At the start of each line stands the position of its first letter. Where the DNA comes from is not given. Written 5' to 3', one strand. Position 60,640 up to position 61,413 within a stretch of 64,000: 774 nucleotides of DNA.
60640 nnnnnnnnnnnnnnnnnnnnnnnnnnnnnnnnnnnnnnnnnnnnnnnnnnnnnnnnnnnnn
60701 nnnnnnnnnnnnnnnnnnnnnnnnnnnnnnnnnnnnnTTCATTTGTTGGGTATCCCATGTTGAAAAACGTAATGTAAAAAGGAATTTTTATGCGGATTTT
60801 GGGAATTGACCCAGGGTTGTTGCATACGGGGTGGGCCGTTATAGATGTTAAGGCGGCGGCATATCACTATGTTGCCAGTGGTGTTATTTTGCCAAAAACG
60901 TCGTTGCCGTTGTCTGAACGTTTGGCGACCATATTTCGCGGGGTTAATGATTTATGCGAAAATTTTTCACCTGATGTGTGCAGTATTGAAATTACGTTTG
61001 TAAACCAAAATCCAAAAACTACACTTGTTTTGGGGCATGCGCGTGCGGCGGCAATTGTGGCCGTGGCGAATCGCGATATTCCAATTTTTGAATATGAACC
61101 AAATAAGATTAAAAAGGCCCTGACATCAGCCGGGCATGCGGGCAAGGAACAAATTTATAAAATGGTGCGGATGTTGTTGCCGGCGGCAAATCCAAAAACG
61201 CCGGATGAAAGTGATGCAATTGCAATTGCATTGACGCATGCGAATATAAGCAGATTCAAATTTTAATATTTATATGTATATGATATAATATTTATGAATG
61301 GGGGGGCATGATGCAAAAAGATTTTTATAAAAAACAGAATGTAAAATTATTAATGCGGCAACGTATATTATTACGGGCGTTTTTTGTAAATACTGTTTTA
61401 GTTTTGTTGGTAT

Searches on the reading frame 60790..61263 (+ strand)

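Call 77: search_protein_families(library=pfam, proteins=[window:60790-61263:+], max_evalue=0.00001)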
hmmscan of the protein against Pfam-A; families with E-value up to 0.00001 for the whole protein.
window:60790-61263:+ (158 aa): 1 family
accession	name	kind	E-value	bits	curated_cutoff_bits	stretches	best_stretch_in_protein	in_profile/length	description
PF02075.23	RuvC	-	1.8e-41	141.9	22.2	1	3-150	1-148/148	Crossover junction endodeoxyribonuclease RuvC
